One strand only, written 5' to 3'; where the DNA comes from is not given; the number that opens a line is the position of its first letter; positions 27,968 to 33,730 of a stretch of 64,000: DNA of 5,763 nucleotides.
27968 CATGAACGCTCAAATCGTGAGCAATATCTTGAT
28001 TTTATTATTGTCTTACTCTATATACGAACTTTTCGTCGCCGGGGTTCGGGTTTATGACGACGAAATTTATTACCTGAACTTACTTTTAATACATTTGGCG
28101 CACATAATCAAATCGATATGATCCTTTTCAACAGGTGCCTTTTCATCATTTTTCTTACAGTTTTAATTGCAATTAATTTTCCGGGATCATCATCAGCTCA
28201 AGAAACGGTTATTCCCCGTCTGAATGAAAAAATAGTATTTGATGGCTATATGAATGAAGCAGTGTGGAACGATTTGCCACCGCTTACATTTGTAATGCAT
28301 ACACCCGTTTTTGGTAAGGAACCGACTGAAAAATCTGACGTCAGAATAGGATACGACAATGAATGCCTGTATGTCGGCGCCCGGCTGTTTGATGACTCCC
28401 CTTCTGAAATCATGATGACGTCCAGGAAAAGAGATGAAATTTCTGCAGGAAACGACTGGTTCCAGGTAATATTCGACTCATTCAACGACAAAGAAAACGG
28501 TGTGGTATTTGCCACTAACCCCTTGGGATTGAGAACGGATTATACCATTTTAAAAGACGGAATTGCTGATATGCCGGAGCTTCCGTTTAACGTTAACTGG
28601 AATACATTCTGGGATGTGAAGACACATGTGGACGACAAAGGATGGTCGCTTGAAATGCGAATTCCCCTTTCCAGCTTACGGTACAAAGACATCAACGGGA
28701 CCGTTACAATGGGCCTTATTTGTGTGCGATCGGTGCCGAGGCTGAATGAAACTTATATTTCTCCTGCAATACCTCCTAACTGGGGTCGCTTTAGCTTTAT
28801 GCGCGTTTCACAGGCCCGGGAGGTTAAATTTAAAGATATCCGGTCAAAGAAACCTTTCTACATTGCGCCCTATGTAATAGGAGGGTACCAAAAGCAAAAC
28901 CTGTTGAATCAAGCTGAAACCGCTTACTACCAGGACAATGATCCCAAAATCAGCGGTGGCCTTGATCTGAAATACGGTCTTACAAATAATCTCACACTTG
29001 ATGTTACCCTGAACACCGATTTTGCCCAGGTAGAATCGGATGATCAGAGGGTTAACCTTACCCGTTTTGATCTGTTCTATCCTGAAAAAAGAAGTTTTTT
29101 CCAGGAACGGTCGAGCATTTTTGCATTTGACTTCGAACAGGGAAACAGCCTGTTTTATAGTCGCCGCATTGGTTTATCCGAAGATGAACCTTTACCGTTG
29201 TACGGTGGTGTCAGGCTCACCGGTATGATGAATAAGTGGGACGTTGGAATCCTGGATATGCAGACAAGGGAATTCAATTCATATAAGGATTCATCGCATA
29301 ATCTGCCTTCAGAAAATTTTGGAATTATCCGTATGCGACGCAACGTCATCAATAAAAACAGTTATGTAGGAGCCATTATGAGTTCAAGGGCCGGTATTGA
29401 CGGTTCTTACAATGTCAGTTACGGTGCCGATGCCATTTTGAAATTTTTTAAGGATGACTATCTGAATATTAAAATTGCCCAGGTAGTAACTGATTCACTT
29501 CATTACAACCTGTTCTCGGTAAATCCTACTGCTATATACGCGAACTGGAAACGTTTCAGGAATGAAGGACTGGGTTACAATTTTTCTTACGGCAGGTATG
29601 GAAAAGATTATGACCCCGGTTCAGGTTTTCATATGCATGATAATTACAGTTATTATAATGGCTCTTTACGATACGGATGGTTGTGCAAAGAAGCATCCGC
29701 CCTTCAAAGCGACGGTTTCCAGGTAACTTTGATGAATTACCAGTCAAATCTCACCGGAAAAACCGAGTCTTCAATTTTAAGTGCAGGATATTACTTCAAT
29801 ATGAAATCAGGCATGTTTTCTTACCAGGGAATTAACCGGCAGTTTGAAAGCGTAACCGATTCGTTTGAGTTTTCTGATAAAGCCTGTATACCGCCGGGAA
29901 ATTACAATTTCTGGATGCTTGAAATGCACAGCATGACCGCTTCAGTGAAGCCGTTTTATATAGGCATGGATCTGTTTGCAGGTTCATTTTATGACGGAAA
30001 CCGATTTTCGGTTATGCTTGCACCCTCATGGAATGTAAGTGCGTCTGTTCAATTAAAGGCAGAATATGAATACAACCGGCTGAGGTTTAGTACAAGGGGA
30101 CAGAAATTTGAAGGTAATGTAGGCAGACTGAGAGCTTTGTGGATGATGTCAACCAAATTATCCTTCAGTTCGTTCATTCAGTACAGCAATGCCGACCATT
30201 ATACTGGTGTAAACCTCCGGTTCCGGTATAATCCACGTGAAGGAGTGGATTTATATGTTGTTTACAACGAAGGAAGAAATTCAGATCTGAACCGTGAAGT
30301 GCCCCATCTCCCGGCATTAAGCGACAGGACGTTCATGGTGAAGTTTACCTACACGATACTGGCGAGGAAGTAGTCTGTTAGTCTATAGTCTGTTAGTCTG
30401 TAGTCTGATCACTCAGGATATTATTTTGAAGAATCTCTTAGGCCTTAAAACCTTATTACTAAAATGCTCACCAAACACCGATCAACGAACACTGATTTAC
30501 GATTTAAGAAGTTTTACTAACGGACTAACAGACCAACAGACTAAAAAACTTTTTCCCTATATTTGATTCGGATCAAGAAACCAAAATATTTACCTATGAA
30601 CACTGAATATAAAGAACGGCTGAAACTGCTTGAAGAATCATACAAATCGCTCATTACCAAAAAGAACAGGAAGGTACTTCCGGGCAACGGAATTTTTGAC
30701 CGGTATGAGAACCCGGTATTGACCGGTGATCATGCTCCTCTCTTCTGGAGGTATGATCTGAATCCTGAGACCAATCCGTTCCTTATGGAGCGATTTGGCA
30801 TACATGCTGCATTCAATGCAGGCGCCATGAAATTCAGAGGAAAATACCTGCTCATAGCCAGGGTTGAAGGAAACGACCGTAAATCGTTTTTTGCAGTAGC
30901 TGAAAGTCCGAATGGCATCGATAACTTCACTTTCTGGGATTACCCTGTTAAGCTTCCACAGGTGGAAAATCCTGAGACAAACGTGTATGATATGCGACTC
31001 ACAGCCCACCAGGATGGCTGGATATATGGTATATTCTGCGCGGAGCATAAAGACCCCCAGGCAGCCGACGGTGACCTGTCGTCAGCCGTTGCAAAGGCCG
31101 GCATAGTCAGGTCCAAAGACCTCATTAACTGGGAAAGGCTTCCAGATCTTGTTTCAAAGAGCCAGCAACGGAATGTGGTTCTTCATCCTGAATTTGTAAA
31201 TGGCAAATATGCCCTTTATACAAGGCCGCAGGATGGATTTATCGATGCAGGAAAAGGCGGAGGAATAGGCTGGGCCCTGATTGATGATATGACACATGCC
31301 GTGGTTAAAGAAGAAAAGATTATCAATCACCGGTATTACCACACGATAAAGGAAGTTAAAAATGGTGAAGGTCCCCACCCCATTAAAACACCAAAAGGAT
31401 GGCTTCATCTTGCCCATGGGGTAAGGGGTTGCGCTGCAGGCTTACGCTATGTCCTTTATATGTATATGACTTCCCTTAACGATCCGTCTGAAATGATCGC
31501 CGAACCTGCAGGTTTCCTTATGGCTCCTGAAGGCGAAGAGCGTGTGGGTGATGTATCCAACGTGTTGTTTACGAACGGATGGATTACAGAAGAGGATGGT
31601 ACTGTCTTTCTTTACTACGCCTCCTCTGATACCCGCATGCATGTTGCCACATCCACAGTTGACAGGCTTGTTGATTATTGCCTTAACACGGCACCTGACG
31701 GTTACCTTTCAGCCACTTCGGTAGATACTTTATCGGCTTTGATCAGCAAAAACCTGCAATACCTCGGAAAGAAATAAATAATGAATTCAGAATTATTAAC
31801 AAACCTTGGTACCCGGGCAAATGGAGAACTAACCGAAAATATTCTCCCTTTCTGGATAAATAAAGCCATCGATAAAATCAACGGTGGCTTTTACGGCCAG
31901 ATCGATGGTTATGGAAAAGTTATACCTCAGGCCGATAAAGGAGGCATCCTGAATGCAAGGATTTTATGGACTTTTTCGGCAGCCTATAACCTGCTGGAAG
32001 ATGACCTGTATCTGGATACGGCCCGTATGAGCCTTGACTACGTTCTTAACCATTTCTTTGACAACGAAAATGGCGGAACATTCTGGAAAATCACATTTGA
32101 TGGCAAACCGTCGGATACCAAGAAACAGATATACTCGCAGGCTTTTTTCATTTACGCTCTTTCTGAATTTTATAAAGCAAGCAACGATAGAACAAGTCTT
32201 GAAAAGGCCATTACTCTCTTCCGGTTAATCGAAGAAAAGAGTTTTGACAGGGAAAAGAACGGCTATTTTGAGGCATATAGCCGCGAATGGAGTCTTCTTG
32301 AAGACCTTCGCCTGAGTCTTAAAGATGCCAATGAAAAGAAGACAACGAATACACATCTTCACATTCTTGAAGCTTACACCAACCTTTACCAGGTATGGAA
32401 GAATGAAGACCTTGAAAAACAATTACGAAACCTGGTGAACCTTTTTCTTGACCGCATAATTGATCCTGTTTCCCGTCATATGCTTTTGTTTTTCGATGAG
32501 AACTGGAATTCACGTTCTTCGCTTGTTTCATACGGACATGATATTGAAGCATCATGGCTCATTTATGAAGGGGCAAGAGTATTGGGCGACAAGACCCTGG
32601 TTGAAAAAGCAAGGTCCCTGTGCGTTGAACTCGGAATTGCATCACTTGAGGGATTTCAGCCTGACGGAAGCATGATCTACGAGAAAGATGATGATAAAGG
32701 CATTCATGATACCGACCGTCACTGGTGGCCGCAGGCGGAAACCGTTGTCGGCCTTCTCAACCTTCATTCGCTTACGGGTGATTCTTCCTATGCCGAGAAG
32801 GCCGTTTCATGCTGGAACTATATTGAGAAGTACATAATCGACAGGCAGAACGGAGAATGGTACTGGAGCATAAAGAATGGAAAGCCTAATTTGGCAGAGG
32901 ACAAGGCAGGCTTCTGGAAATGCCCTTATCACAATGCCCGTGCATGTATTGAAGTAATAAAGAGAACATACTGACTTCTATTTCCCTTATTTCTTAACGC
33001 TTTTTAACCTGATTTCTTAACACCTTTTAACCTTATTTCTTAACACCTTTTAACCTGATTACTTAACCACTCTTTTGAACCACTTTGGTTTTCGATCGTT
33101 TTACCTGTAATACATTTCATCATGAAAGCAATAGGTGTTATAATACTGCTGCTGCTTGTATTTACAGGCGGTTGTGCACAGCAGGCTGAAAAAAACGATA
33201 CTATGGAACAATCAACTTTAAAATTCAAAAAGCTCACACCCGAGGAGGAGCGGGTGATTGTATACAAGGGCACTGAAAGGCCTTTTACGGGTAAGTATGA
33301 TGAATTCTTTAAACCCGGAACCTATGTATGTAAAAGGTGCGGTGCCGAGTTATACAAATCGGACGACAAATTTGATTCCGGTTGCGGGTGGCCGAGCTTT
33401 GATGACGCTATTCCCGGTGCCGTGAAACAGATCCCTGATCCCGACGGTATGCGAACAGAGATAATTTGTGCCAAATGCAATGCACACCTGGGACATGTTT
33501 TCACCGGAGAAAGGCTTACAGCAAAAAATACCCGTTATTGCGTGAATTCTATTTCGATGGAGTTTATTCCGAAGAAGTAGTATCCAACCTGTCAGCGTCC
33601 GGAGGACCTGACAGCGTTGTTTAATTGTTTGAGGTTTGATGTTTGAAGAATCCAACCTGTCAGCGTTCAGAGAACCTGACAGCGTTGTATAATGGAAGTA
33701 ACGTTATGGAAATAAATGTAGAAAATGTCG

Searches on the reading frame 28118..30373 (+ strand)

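Call 32: search_protein_families(library=pfam, proteins=[window:28118-30373:+], max_evalue=0.001)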
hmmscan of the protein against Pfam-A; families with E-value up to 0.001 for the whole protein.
window:28118-30373:+ (751 aa): 1 family
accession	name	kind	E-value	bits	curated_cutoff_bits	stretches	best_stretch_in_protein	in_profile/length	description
PF19313.5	DUF5916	-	2.1e-23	83.4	22.6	1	270-353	18-96/572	Domain of unknown function (DUF5916)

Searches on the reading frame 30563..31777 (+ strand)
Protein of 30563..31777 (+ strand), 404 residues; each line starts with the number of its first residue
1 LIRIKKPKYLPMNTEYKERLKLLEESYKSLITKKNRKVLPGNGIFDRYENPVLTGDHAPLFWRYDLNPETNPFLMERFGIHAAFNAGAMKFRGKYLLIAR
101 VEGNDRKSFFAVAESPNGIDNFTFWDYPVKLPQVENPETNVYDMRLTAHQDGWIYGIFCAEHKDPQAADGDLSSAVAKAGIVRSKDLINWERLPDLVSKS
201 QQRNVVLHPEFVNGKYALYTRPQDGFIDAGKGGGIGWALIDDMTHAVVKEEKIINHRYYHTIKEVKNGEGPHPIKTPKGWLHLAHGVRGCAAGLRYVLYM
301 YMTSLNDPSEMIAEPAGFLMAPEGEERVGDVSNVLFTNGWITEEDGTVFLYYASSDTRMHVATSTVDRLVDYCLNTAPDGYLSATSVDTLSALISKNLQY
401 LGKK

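Call 32: search_protein_families(library=pfam, proteins=[window:30563-31777:+], max_evalue=0.001)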
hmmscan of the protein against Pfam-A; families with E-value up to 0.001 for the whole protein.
window:30563-31777:+ (404 aa): 2 families
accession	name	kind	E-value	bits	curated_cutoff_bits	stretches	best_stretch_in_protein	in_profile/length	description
PF04041.19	Glyco_hydro_130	-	1.6e-18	67.2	26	1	82-373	34-318/320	beta-1,4-mannooligosaccharide phosphorylase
PF08950.16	DUF1861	-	3.8e-05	23.4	28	0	308-361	237-287/296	Protein of unknown function (DUF1861)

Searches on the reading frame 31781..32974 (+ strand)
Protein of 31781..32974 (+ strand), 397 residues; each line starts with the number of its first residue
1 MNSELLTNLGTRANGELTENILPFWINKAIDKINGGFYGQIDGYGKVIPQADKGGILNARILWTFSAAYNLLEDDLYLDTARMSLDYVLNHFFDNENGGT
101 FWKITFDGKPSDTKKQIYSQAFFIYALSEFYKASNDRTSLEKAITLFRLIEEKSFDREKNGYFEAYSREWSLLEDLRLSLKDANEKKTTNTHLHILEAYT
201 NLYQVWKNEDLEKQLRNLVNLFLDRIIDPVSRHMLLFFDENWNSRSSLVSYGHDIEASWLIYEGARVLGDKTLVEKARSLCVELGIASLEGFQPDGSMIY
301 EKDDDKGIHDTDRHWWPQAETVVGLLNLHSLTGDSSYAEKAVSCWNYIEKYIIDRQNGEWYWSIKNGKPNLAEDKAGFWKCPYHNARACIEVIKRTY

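Call 32: search_protein_families(library=pfam, proteins=[window:31781-32974:+], max_evalue=0.001)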
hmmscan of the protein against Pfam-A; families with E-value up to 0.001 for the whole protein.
window:31781-32974:+ (397 aa): 3 families
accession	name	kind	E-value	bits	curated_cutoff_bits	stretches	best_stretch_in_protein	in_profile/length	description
PF07221.17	GlcNAc_2-epim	-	5.3e-47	161.2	23.4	1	36-386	1-345/347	N-acylglucosamine 2-epimerase (GlcNAc 2-epimerase)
PF07470.19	Glyco_hydro_88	-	4.4e-06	26.4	26.6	0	61-167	79-180/352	Glycosyl Hydrolase Family 88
PF03663.20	Glyco_hydro_76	-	1.4e-05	25.2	25.9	0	74-225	110-254/366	Glycosyl hydrolase family 76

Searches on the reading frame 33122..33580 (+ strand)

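Call 32: search_protein_families(library=pfam, proteins=[window:33122-33580:+], max_evalue=0.001)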
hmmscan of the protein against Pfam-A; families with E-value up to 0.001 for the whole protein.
window:33122-33580:+ (152 aa): 2 families
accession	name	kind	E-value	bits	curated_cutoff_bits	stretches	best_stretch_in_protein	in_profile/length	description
PF01641.26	SelR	-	2.9e-44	150.2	24.9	1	38-150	1-116/116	SelR domain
PF24046.1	At4g08330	-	0.00035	21.1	27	0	110-134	75-99/129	At4g08330 beta-tent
